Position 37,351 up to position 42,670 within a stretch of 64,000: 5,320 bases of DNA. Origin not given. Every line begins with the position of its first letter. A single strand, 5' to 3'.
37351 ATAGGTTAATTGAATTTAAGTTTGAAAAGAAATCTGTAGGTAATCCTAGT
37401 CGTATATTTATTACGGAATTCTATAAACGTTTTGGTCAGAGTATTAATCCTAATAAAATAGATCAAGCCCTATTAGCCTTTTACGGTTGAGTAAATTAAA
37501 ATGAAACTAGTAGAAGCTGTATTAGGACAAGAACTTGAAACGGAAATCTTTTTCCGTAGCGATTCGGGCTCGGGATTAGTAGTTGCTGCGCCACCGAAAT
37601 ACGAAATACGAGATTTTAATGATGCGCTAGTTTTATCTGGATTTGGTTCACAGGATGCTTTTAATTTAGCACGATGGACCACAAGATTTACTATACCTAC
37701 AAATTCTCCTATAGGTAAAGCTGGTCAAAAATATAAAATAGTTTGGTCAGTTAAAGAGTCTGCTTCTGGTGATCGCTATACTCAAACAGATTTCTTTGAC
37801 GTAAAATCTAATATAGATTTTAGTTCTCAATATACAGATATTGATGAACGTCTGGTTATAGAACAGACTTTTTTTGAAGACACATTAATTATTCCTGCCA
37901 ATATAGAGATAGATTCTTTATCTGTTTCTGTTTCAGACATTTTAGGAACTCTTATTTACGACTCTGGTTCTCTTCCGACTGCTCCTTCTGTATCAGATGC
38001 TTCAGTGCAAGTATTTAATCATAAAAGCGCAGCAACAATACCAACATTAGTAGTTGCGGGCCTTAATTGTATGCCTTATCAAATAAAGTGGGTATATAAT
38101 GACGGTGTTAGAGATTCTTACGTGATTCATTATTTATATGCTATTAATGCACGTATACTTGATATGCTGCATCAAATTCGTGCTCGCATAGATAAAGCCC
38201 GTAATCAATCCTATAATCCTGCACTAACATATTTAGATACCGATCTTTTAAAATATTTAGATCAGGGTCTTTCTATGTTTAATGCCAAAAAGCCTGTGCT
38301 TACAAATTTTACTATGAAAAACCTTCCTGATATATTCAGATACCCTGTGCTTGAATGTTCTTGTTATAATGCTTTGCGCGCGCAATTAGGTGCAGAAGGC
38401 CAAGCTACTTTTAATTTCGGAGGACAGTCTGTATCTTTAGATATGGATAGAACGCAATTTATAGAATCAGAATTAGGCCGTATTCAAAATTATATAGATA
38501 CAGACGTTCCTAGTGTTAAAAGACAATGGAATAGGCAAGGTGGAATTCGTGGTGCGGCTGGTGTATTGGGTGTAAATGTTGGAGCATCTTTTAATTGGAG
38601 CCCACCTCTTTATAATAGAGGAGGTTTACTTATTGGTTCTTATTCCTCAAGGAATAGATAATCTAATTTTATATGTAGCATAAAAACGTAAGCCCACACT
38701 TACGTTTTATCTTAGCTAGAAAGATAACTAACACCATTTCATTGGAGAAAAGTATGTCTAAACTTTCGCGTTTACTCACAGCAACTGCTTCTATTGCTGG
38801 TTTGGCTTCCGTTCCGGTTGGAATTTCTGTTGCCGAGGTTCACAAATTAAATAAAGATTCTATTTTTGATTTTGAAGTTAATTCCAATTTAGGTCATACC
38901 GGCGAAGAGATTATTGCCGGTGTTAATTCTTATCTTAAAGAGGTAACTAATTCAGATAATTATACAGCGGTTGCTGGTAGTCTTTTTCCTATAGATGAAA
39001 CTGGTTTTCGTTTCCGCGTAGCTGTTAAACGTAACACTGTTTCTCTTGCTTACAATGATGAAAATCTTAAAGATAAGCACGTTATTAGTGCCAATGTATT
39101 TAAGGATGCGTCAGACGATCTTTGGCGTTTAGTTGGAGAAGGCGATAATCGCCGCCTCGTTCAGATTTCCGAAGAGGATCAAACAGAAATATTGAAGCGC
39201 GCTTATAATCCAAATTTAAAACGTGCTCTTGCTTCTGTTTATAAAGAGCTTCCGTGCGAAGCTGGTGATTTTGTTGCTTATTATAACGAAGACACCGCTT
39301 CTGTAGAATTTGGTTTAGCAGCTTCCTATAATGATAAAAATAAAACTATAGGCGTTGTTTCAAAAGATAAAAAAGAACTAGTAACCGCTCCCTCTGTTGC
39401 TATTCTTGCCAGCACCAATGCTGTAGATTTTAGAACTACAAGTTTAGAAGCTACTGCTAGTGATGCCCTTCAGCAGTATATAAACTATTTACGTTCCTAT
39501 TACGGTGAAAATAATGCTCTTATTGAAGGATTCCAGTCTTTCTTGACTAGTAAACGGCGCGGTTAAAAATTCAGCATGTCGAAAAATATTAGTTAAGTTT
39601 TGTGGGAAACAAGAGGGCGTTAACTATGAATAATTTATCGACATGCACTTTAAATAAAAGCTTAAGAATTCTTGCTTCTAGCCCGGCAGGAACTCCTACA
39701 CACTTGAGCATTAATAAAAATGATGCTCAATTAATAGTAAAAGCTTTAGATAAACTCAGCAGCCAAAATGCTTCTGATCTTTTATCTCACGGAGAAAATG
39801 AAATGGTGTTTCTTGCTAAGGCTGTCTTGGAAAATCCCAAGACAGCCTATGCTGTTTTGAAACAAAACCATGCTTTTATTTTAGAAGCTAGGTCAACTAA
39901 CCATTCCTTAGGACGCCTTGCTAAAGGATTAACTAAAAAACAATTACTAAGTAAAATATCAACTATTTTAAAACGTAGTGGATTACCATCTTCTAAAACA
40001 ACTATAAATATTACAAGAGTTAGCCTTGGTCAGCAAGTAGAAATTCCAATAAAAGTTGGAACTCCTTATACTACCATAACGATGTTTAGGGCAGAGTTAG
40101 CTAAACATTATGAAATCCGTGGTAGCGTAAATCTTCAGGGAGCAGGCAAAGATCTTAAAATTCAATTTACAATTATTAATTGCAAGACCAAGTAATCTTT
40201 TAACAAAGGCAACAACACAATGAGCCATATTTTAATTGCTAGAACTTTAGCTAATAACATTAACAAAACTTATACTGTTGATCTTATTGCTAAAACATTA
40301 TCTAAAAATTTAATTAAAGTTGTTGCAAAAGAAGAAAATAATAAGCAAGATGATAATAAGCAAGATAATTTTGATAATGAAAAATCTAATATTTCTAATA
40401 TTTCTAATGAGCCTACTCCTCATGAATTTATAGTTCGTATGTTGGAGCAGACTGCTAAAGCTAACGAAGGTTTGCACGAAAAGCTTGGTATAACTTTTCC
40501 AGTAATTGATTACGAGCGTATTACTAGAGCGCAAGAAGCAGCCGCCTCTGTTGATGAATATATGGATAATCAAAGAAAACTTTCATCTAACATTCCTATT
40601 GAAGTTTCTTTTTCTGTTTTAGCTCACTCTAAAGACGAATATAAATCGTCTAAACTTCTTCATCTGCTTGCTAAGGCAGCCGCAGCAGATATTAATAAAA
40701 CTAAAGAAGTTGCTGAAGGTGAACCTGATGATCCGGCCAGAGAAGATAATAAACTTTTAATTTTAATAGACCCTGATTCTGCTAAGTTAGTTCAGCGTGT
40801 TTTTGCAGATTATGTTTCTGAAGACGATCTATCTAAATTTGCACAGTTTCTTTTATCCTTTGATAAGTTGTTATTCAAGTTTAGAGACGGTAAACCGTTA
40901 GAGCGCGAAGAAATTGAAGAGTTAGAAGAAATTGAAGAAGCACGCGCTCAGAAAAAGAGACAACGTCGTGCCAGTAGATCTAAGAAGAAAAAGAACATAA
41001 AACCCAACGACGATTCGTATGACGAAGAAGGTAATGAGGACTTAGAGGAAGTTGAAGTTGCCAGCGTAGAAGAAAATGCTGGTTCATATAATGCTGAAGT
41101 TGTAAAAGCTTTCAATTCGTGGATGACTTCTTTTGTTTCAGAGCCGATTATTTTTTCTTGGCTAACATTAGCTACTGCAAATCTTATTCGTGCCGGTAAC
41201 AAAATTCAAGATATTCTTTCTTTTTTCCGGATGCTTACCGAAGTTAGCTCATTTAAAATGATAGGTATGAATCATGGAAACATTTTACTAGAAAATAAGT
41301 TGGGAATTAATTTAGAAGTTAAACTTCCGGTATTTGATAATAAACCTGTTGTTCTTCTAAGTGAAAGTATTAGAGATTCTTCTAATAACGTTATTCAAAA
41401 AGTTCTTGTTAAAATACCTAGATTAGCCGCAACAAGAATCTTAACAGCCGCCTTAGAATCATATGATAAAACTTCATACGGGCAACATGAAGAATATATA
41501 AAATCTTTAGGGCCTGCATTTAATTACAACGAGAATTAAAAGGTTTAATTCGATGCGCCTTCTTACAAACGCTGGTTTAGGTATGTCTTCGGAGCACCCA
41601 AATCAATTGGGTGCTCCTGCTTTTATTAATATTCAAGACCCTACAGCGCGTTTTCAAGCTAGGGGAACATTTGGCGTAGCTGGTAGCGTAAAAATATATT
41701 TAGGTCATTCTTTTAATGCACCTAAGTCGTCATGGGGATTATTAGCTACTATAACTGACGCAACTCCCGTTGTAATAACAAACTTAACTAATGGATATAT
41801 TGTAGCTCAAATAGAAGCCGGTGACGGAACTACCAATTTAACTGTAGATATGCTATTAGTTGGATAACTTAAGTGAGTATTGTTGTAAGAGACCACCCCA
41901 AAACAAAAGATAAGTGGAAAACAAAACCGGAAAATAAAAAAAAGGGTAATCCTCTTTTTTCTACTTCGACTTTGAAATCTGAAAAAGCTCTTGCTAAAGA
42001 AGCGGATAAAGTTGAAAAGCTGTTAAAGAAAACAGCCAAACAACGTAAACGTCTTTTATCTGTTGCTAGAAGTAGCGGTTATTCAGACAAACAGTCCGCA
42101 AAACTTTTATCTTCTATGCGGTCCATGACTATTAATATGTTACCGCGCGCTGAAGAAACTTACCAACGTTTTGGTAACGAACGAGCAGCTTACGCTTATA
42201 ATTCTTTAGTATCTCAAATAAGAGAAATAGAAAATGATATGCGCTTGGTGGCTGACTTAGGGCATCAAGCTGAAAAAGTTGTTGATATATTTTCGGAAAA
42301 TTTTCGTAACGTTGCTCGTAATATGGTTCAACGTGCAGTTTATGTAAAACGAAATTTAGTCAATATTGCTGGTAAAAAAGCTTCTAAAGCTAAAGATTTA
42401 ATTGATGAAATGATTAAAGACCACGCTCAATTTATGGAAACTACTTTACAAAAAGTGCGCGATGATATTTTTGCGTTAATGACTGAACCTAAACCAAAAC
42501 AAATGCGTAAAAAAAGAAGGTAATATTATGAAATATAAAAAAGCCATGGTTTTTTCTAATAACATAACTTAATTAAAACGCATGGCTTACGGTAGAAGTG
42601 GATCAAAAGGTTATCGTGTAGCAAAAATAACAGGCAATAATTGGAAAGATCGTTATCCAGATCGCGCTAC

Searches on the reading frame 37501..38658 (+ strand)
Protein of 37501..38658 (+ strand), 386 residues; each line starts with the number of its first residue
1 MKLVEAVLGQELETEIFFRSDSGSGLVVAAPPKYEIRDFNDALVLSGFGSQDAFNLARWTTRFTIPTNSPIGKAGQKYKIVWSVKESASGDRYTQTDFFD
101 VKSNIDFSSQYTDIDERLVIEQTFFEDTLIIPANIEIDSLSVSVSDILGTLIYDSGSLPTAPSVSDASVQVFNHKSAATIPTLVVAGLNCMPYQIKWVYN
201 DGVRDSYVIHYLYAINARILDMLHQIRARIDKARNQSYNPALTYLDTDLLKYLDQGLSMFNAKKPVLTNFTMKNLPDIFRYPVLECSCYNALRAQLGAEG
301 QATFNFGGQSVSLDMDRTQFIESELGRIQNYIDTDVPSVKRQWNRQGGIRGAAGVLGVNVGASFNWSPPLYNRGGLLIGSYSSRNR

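Call 16: search_protein_families(library=phrogs, proteins=[window:37501-38658:+], max_evalue=0.01)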
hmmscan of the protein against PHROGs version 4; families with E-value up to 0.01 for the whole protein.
window:37501-38658:+ (386 aa): 1 family
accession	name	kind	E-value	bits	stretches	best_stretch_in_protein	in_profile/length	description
phrog_17327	-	connector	1.1e-42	147.4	1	163-352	169-361/405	head-tail connector protein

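Call 47: search_protein_families(library=pfam, proteins=[window:37501-38658:+], max_evalue=0.01)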
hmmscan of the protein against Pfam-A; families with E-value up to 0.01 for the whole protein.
window:37501-38658:+ (386 aa): 0 families

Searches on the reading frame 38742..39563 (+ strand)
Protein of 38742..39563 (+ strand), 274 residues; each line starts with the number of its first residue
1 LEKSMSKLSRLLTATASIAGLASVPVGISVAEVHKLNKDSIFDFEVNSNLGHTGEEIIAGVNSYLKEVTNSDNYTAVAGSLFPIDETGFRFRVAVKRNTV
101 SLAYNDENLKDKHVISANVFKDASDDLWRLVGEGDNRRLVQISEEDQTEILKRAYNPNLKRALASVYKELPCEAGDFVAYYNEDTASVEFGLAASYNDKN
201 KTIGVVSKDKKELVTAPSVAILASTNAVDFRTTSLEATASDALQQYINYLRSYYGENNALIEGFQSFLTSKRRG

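Call 16: search_protein_families(library=phrogs, proteins=[window:38742-39563:+], max_evalue=0.01)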
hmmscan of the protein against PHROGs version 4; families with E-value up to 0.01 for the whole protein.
window:38742-39563:+ (274 aa): 1 family
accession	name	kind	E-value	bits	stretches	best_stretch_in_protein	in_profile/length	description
phrog_17573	-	unknown function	1.4e-06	29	1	69-254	41-244/268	-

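Call 47: search_protein_families(library=pfam, proteins=[window:38742-39563:+], max_evalue=0.01)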
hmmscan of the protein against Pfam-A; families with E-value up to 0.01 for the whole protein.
window:38742-39563:+ (274 aa): 0 families

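Call 91: search_dna_similar(query=window:38742-39563:+, collection=phages, mode=protein, max_rows=8, max_evalue=0.001)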
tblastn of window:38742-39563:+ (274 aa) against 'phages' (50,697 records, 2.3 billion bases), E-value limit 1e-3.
No match.

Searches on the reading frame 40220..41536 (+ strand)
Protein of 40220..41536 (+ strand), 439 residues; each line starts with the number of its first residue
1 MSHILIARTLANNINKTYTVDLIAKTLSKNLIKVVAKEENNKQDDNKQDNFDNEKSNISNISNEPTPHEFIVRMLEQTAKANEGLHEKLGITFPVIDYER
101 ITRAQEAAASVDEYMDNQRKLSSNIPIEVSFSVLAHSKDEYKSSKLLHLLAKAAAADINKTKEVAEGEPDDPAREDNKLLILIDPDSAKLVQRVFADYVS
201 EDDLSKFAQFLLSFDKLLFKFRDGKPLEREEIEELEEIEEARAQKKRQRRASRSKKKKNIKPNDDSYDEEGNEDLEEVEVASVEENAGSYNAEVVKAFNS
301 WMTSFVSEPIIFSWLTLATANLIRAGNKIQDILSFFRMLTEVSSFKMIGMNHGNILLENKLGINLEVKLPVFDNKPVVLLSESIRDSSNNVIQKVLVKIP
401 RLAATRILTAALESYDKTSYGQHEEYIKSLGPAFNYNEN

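Call 5: search_protein_families(library=pfam, proteins=[window:40220-41536:+], max_evalue=0.01)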
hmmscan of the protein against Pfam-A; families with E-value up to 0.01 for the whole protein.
window:40220-41536:+ (439 aa): 0 families

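Call 6: search_protein_families(library=phrogs, proteins=[window:40220-41536:+], max_evalue=0.01)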
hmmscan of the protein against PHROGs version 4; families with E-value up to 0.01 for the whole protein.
window:40220-41536:+ (439 aa): 0 families

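Call 89: search_protein_families(library=ncbifam, proteins=[window:40220-41536:+], max_evalue=0.01)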
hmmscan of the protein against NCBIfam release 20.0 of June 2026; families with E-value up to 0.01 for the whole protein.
window:40220-41536:+ (439 aa): 0 families

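Call 92: search_dna_similar(query=window:40220-41536:+, collection=phages, mode=protein, max_rows=8, max_evalue=0.001)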
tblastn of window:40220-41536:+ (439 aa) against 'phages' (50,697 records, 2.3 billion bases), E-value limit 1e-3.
No match.

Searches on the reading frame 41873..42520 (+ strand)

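Call 16: search_protein_families(library=phrogs, proteins=[window:41873-42520:+], max_evalue=0.01)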
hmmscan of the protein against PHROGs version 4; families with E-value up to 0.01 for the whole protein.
window:41873-42520:+ (216 aa): 1 family
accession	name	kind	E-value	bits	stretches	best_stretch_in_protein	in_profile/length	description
phrog_23026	-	unknown function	0.00047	20.7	1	11-195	79-264/276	-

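Call 47: search_protein_families(library=pfam, proteins=[window:41873-42520:+], max_evalue=0.01)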
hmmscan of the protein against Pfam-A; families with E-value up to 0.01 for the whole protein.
window:41873-42520:+ (216 aa): 0 families
